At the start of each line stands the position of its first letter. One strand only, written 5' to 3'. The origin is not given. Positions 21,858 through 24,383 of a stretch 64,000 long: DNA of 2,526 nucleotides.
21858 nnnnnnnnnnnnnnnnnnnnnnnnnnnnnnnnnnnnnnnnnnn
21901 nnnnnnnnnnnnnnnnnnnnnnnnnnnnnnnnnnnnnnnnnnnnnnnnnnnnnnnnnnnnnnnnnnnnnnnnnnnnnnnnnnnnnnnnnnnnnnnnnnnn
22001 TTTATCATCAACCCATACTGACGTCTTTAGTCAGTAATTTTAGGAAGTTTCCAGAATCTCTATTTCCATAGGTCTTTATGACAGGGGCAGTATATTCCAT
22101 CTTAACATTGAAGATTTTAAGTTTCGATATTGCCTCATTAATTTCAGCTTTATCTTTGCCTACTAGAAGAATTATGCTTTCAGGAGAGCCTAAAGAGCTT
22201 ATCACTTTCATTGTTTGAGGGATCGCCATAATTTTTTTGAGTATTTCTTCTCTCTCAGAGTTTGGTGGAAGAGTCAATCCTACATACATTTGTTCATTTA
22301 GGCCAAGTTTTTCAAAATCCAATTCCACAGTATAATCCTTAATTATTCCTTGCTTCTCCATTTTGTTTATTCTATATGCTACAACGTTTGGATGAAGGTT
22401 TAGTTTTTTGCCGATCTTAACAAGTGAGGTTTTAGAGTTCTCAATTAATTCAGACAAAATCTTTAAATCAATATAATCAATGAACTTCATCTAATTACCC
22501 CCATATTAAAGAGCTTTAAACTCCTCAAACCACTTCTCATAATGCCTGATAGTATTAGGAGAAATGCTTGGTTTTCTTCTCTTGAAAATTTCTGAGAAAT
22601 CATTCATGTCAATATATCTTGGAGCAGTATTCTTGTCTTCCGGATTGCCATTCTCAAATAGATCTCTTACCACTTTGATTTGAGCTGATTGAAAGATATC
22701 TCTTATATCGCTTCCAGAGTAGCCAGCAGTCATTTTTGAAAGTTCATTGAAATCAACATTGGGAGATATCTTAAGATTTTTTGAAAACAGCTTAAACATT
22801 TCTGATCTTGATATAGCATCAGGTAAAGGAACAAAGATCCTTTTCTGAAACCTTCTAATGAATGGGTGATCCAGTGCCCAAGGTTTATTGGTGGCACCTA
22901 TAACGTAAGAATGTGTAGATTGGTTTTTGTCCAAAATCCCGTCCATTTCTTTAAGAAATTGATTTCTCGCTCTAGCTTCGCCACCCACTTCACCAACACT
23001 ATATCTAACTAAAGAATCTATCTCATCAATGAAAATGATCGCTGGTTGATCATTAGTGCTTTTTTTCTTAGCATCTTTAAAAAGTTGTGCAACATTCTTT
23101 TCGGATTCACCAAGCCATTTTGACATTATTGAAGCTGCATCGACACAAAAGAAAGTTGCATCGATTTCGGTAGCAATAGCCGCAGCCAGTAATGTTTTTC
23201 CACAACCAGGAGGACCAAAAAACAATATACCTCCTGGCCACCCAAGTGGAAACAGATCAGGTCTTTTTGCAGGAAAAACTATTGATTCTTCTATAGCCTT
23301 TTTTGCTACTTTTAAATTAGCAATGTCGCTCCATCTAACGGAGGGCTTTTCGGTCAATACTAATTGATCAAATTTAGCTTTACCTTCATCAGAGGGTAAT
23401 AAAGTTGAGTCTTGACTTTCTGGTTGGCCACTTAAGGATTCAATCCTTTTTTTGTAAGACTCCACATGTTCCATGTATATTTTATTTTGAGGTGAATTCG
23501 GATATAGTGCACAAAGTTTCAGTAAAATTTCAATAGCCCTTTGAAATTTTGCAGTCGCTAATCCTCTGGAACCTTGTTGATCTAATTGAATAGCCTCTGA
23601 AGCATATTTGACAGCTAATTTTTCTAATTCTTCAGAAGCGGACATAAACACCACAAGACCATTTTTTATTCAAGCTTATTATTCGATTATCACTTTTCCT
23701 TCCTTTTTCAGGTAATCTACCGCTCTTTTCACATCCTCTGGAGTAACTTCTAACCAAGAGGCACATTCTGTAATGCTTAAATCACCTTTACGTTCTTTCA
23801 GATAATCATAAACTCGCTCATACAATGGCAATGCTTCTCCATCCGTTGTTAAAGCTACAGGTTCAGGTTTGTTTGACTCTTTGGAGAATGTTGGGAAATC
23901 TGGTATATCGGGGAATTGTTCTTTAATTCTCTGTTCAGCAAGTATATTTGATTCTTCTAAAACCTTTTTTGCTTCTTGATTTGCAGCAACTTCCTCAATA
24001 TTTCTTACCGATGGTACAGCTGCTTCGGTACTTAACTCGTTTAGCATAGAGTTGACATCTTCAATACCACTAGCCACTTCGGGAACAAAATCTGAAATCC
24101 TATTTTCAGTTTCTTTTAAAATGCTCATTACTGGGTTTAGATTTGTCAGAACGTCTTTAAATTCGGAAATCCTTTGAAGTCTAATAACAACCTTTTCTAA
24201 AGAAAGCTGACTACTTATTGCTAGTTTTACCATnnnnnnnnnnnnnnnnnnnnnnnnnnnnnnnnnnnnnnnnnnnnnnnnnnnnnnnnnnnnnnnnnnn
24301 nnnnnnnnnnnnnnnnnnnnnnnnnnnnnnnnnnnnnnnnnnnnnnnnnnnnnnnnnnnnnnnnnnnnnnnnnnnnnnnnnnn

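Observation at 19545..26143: Consolidated Cdv/ESCRT-III cell-division super-cluster: 2 CdvA-like + 3 CdvB + CdvC interleaved with an ABC pair and an Lrp regulator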

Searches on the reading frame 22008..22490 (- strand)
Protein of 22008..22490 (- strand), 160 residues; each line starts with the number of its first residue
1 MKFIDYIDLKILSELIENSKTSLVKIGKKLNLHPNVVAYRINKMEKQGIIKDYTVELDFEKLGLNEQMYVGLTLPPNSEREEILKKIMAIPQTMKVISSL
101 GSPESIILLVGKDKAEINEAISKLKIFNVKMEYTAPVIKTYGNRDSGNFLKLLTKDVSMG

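Call 3: search_protein_families(library=pfam, proteins=[window:22008-22490:-], max_evalue=0.01)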
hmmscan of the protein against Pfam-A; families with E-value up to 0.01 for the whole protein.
window:22008-22490:- (160 aa): 5 families
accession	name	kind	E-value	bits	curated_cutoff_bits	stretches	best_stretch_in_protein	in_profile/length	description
PF13412.12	HTH_24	-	1.5e-12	47.3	21.9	1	5-51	2-48/48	Winged helix-turn-helix DNA-binding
PF13404.12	HTH_AsnC-type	-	6.9e-10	39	27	1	4-45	1-42/42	AsnC-type helix-turn-helix domain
PF01047.28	MarR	-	0.00044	20.5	24.6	1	9-51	6-48/59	MarR family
PF12840.13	HTH_20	-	0.0017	18.7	27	1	9-51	7-49/51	Helix-turn-helix domain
PF13556.12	HTH_30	-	0.0023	18.1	27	1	21-46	13-38/59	PucR C-terminal helix-turn-helix domain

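Call 4: search_protein_families(library=ncbifam, proteins=[window:22008-22490:-], max_evalue=0.01)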
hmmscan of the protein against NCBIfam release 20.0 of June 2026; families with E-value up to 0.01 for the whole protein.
window:22008-22490:- (160 aa): 9 families
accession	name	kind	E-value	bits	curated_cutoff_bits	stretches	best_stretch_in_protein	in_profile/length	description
NF040947.1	trans_reg_LysM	equivalog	2.5e-15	56.5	180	1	4-139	1-134/136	HTH-type transcriptional regulator LysM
NF008384.0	PRK11179.1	equivalog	3.1e-13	49.8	227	1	4-118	7-121/153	transcriptional regulator AsnC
NF008370.0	PRK11169.1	equivalog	2e-10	40.6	233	1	2-88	10-94/164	leucine-responsive transcriptional regulator Lrp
NF041396.1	TranRegLrp_Halo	equivalog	4.7e-10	39.5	190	1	5-124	4-122/149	HTH-type transcriptional regulator Lrp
NF053758.1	ChrTpTrnRegChrS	equivalog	7.3e-10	38.8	250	1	4-78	12-86/158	chromate efflux transcriptional regulator ChrS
NF040820.1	trans_reg_LrpA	equivalog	9.8e-09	35.2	250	1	4-123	2-120/141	HTH-type transcriptional regulator LrpA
NF041395.1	TranRegLrpA1_Halo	equivalog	1.7e-05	24.8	250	1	10-93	9-91/142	HTH-type transcriptional regulator LrpA1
NF040707.3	Siroheme_Dcarb_AhbB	equivalog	0.0034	17.1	125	1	10-77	3-70/146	siroheme decarboxylase subunit beta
NF053606.1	Sta1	subfamily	0.0052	16.8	80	0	8-55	22-69/100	Sta1 family transcriptional regulator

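Call 66: search_protein_families(library=padloc, proteins=[window:22008-22490:-], max_evalue=0.001)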
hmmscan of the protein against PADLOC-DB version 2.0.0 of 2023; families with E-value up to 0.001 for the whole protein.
window:22008-22490:- (160 aa): 3 families
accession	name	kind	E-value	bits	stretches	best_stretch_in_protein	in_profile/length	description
PDLC01848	CARF3--CARF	-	7.3e-05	20.5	0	8-52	139-181/197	-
PDLC01866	CARF3--CARF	-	0.00016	19.8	1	8-52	141-185/207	-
PDLC01044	Csa3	-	0.00039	18.3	1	8-55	138-184/194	Type I-A associated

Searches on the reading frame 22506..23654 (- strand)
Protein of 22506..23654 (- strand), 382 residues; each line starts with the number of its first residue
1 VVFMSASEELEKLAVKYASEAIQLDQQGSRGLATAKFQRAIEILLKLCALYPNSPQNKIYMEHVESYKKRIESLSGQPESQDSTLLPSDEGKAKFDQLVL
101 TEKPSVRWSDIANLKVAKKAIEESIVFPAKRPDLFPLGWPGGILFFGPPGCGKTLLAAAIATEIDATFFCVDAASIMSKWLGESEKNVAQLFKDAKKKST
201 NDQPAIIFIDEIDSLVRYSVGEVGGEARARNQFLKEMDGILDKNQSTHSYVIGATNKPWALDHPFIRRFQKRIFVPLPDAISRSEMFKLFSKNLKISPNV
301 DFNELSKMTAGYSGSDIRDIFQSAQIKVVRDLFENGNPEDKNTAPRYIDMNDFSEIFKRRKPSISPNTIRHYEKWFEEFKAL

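Call 3: search_protein_families(library=pfam, proteins=[window:22506-23654:-], max_evalue=0.01)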
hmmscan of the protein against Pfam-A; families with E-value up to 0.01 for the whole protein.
window:22506-23654:- (382 aa): 15 families
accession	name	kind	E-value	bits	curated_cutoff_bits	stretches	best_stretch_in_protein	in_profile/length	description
PF00004.35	AAA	-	1.1e-37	129.8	21.2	1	143-277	1-131/131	ATPase family associated with various cellular activities (AAA)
PF17862.7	AAA_lid_3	-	7.3e-09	35.5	27.2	1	299-340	1-42/45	AAA+ lid domain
PF04212.24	MIT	-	2.7e-06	27.8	30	1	14-74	4-64/66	MIT (microtubule interacting and transport) domain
PF05496.18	RuvB_N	-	7e-06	26.3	27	1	143-223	36-103/159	Holliday junction DNA helicase RuvB P-loop domain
PF07724.20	AAA_2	-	8.5e-06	26.3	27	1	143-215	6-87/166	AAA domain (Cdc48 subfamily)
PF09336.16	Vps4_C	-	1.4e-05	25.4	21.3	1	340-379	22-60/61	Vps4 C terminal oligomerisation domain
PF07728.20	AAA_5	-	0.0002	21.8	22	1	143-269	2-139/139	AAA domain (dynein-related subfamily)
PF13173.12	AAA_14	-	0.00028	21.3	27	1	144-254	6-98/129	AAA domain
PF00910.28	RNA_helicase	-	0.00043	21.2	21.5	1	143-252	1-100/105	RNA helicase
PF13401.12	AAA_22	-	0.00049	20.9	27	0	143-177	8-45/130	AAA domain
PF04851.21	ResIII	-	0.0014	19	22.5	1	143-201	26-90/164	Type III restriction enzyme, res subunit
PF24883.2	NPHP3_N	-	0.0022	18.7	24.8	0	146-166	28-48/164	Nephrocystin 3, N-terminal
PF13191.12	AAA_16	-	0.0063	17.5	32.6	0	140-246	24-129/167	AAA ATPase domain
PF00006.31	ATP-synt_ab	-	0.0075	16.4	29.5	0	135-209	9-77/213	ATP synthase alpha/beta family, nucleotide-binding domain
PF13479.12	AAA_24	-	0.0083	16.4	27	0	143-230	5-91/195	AAA domain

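Call 4: search_protein_families(library=ncbifam, proteins=[window:22506-23654:-], max_evalue=0.01)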
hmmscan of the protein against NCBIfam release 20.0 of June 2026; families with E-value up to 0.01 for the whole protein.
window:22506-23654:- (382 aa): 27 families (the best 25 are shown)
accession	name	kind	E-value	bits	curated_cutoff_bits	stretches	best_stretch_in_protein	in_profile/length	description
NF041006.2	cell_div_CdvC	equivalog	9.5e-154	511.8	650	1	4-381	1-370/370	cell division protein CdvC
TIGR01243.1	CDC48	subfamily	1.5e-60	205.4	802.65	1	99-380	443-730/733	CDC48 family AAA ATPase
NF003069.1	PRK03992.1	subfamily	2.5e-51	175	500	1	93-344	115-368/379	proteasome-activating nucleotidase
TIGR01242.2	TIGR01242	subfamily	1.8e-50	171.9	500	1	94-333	99-340/362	proteasome-activating nucleotidase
TIGR01241.2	FtsH_fam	equivalog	4.7e-46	157.7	600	1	91-331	145-385/598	ATP-dependent zinc metalloprotease FtsH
NF047748.1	PrtsmActNtasePan1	equivalog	5e-42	144.3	750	1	98-352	137-393/405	proteasome-activating nucleotidase Pan1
NF047747.1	PrtsmActNtasePan2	equivalog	1.7e-41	142.8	700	1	88-349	130-393/397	proteasome-activating nucleotidase Pan2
NF042959.1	IteA_antiphage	equivalog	9.6e-32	110.5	510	1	77-329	62-305/367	anti-phage ATPase IteA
NF008004.0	PRK10733.1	equivalog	1.1e-31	109.5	1008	1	103-327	146-371/644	ATP-dependent zinc metalloprotease FtsH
TIGR03689.1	pup_AAA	equivalog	3.7e-31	108.4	504.75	1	92-293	165-381/512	proteasome ATPase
NF003745.1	PRK05342.1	equivalog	3.6e-11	42.6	359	1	143-219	112-190/418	ATP-dependent Clp protease ATP-binding subunit ClpX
TIGR00382.1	clpX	equivalog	1.8e-10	40.4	370.75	1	143-219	120-198/414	ATP-dependent protease ATP-binding subunit ClpX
TIGR00635.1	ruvB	equivalog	1.6e-06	27.4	299.05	1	143-269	33-150/305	Holliday junction branch migration DNA helicase RuvB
NF009881.0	PRK13341.1-2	equivalog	3.2e-06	25.3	651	1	143-213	55-119/736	AAA family ATPase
NF000868.0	PRK00080.1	equivalog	4.5e-06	25.8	282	1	143-217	54-116/330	Holliday junction branch migration DNA helicase RuvB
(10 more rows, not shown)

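Call 10: find_encoding_contigs(protein=window:22506-23654:-, flank=10000, max_places=6)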
Protein window:22506-23654:- (382 aa): no gene with exactly this product is on record in the collection.

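Call 11: find_encoding_contigs(protein=window:22506-23645:-, flank=10000, max_places=6)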
Protein window:22506-23645:- (379 aa): no gene with exactly this product is on record in the collection.

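Call 12: find_homologous_proteins(query=window:22506-23645:-, max_evalue=1e-30)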
Query window:22506-23645:- (379 aa): 7895 proteins with E <= 1e-30 among 8000 candidates; the best 120 are listed.
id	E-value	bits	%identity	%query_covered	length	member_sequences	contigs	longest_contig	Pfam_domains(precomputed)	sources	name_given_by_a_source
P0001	7.7e-251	849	100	100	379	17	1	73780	PF09336.17,PF07724.21,PF04212.25,PF00004.36,PF05496.19,PF17862.8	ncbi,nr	ncbi:MAG: AAA family ATPase [Candidatus Bathyarchaeota archaeon]|nr:AAA family ATPase [Candidatus Ba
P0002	1.8e-211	720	84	100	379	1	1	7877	PF09336.17,PF07724.21,PF04212.25,PF00004.36,PF05496.19,PF17862.8,PF07728.21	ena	-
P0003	8.4e-200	681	80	100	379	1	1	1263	PF04212.25,PF00004.36,PF05496.19,PF17862.8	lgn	-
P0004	7.2e-199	678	81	100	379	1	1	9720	PF04212.25,PF00004.36,PF05496.19,PF17862.8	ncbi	-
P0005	8.1e-199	678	81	100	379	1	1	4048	PF04212.25,PF00004.36,PF05496.19,PF17862.8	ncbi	-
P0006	3.5e-198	676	81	100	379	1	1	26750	PF04212.25,PF00004.36,PF05496.19,PF17862.8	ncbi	-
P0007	8.9e-195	665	77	100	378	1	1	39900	PF09336.17,PF00004.36,PF05496.19,PF17862.8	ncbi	-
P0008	1.0e-194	665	78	100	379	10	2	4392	PF09336.17,PF07724.21,PF04212.25,PF00004.36,PF05496.19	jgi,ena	-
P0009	9.7e-192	655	76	100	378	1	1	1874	PF09336.17,PF13173.13,PF04212.25,PF00004.36,PF05496.19,PF17862.8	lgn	-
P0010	1.4e-177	608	69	100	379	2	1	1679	PF13173.13,PF07724.21,PF04212.25,PF00004.36,PF17862.8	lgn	-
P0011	2.1e-177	608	70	100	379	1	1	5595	PF04212.25,PF00004.36,PF17862.8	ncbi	ncbi:MAG: AAA family ATPase [Candidatus Bathyarchaeia archaeon]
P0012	6.2e-177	606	70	100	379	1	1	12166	PF04212.25,PF00004.36,PF05496.19,PF17862.8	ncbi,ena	-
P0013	8.5e-177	606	71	100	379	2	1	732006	PF04212.25,PF00004.36,PF05496.19,PF17862.8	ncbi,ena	-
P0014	8.5e-177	606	70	100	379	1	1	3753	PF13173.13,PF07724.21,PF04212.25,PF00004.36,PF05496.19,PF17862.8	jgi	-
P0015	1.1e-176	605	70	100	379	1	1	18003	PF07724.21,PF04212.25,PF00004.36,PF05496.19,PF17862.8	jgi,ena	-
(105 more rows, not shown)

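Call 13: find_encoding_contigs(protein=P0001, flank=10000, max_places=4)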
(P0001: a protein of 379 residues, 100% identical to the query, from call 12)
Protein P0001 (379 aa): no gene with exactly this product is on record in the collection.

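Call 15: find_encoding_contigs(protein=P0013, flank=8000, max_places=3)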
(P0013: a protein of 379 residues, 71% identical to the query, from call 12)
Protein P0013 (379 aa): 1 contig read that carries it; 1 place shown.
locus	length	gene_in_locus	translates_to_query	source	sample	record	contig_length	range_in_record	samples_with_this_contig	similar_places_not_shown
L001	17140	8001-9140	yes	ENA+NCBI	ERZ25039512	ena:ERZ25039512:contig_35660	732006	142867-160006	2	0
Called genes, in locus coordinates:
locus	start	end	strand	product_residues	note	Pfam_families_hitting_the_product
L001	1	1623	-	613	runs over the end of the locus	PF00749:tRNA-synt_1c, PF03950:tRNA-synt_1c_C, PF20974:tRNA-synt_1c_C2 (weak)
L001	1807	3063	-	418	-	PF05221:AdoHcyase, PF02826:2-Hacid_dh_C, PF00670:AdoHcyase_NAD, PF07991:KARI_N (weak)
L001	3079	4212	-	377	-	-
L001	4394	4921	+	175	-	PF01583:APS_kinase, PF08433:KTI12 (weak), PF13238:AAA_18, PF13671:AAA_33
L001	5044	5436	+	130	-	PF12172:zf-ChsH2 (weak), PF01796:OB_ChsH2_C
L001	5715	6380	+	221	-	PF03357:Snf7 (weak)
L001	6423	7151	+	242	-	PF18822:CdvA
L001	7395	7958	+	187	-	-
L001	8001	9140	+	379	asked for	PF04212:MIT (weak), PF00004:AAA, PF05496:RuvB_N (faint), PF17862:AAA_lid_3 (weak)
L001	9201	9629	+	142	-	PF13412:HTH_24 (weak)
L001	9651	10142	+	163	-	PF02687:FtsX (weak)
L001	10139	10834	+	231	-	PF00005:ABC_tran, PF13304:AAA_21 (weak)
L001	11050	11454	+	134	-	-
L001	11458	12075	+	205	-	PF18822:CdvA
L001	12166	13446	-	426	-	PF27218:MJ0043_C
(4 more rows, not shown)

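Call 16: find_encoding_contigs(protein=P0007, flank=8000, max_places=3)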
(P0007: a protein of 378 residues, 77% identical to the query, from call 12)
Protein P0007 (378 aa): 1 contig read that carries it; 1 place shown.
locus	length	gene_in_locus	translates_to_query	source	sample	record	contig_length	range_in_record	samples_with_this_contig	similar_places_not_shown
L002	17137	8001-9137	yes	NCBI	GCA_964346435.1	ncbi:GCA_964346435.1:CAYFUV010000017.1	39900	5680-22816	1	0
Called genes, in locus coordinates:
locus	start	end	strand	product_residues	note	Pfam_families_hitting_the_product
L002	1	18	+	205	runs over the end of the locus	PF21473:OB_Ssb-like, PF01336:tRNA_anti-codon (weak)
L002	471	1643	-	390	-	PF01904:DUF72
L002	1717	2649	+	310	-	PF01904:DUF72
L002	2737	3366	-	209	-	PF00857:Isochorismatase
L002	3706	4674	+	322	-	PF14520:HHH_5, PF00154:RecA_N, PF13481:AAA_25 (weak), PF08423:Rad51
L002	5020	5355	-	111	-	PF01918:Alba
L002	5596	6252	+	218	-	PF03357:Snf7 (faint)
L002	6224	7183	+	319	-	PF18822:CdvA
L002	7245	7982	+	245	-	-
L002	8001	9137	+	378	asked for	PF09336:Vps4_C (faint), PF00004:AAA, PF05496:RuvB_N (weak), PF17862:AAA_lid_3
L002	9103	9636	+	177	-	PF13404:HTH_AsnC-type, PF13412:HTH_24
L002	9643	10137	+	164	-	PF02687:FtsX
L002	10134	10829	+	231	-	PF00005:ABC_tran, PF13304:AAA_21 (faint)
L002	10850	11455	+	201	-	PF03357:Snf7 (weak)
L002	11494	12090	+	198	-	PF18822:CdvA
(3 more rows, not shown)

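Call 18: find_related_loci(query=A1, collection=genome_contigs, flank=10000)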
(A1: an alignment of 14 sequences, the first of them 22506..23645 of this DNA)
Query A1 (379 aa) in genome_contigs; peptide patterns used: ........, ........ (x = any residue, [..] = any of these).
600 stretches matched a pattern (row limit reached: there are more); 590 encode a relative of the query (tblastn E <= 1e-3); the best 80 are kept; 80 distinct loci.
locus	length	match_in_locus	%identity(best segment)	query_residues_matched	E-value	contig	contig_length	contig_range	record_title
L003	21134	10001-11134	77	1-379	0e+0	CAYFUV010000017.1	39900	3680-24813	MAG TPA_asm: uncultured Candidatus Bathyarchaeia archaeon isolate ERP108616_co1_152 genome assembly, contig: k119_101612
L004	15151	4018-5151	70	1-378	0e+0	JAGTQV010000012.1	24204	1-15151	MAG: Candidatus Bathyarchaeota archaeon isolate QZM_B1_bin_58 QZM_B1_bin_58_scaffold_1961_curated, whole genome shotgun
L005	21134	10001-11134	70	1-378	0e+0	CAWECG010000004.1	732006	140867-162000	MAG: Candidatus Bathyarchaeota archaeon isolate MFD03726.bin.1.224 genome assembly, contig: contig_35660, whole genome s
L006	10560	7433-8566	70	1-379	0e+0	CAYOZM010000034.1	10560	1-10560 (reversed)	MAG TPA_asm: uncultured Candidatus Bathyarchaeia archaeon isolate binchicken_co325_31 genome assembly, contig: NODE_2331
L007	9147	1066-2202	78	1-379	0e+0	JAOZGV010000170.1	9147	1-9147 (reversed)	MAG: Candidatus Bathyarchaeota archaeon isolate DVMM_2 S190cm_k147_298328, whole genome shotgun sequence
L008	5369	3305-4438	68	1-378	0e+0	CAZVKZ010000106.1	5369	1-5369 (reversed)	MAG TPA_asm: uncultured Candidatus Bathyarchaeia archaeon isolate binchicken_co10_289 genome assembly, contig: NODE_1688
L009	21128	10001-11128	62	3-379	6e-168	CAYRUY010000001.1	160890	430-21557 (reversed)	MAG TPA_asm: uncultured Candidatus Bathyarchaeia archaeon isolate binchicken_co318_137 genome assembly, contig: NODE_5_l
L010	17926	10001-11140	66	1-378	1e-166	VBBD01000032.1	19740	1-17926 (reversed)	MAG: Candidatus Bathyarchaeota archaeon isolate BA_9 14_0929_09_40cm_scaffold_967, whole genome shotgun sequence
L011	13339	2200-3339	66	1-378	2e-166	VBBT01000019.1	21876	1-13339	MAG: Candidatus Bathyarchaeota archaeon isolate BA_25 14_0927_12_40cm_scaffold_1283, whole genome shotgun sequence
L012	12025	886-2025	66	1-378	4e-166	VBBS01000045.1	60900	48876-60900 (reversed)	MAG: Candidatus Bathyarchaeota archaeon isolate BA_24 14_0903_09_30cm_scaffold_505, whole genome shotgun sequence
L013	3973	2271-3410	66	1-378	2e-172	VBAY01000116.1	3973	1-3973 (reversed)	MAG: Candidatus Bathyarchaeota archaeon isolate BA_4 14_0903_16_40cm_scaffold_33836, whole genome shotgun sequence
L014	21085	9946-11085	65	1-378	7e-166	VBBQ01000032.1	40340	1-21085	MAG: Candidatus Bathyarchaeota archaeon isolate BA_22 14_1009_05_40cm_scaffold_433, whole genome shotgun sequence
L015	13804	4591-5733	62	1-378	4e-165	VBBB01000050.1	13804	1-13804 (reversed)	MAG: Candidatus Bathyarchaeota archaeon isolate BA_7 14_0903_09_20cm_scaffold_2962, whole genome shotgun sequence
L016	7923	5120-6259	63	1-378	8e-163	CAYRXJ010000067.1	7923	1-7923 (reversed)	MAG TPA_asm: uncultured Candidatus Bathyarchaeia archaeon isolate SRP273308_co1_258 genome assembly, contig: NODE_14455_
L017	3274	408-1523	63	1-379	2e-170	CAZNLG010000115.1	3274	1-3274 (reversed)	MAG TPA_asm: uncultured Candidatus Bathyarchaeia archaeon isolate binchicken_co184_645 genome assembly, contig: NODE_657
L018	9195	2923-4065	61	1-378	8e-162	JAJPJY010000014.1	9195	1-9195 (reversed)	MAG: bacterium isolate Centralia_MAG_577 k107_11612754, whole genome shotgun sequence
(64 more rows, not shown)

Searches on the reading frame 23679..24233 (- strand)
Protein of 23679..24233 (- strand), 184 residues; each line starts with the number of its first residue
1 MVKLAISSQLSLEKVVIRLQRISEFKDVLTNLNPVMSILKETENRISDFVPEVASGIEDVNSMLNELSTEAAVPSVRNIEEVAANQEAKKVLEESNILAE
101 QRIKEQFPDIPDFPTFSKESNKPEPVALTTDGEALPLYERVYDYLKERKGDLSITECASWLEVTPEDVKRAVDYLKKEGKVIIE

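Call 3: search_protein_families(library=pfam, proteins=[window:23679-24233:-], max_evalue=0.01)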
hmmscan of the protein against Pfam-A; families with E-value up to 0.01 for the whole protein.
window:23679-24233:- (184 aa): 0 families

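Call 4: search_protein_families(library=ncbifam, proteins=[window:23679-24233:-], max_evalue=0.01)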
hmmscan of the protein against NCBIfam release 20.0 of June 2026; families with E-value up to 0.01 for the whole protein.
window:23679-24233:- (184 aa): 3 families
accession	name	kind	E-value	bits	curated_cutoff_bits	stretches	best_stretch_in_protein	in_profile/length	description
NF041005.1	cell_div_CdvB1_B2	equivalog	5.6e-24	84.8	350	1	3-115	96-208/212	cell division protein CdvB1/B2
NF041008.1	cell_div_CdvB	equivalog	9.6e-23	81.2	370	1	1-184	82-259/260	cell division protein CdvB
NF041009.1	cell_div_CdvB3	equivalog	0.00013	21.7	170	1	12-106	73-160/164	cell division protein CdvB3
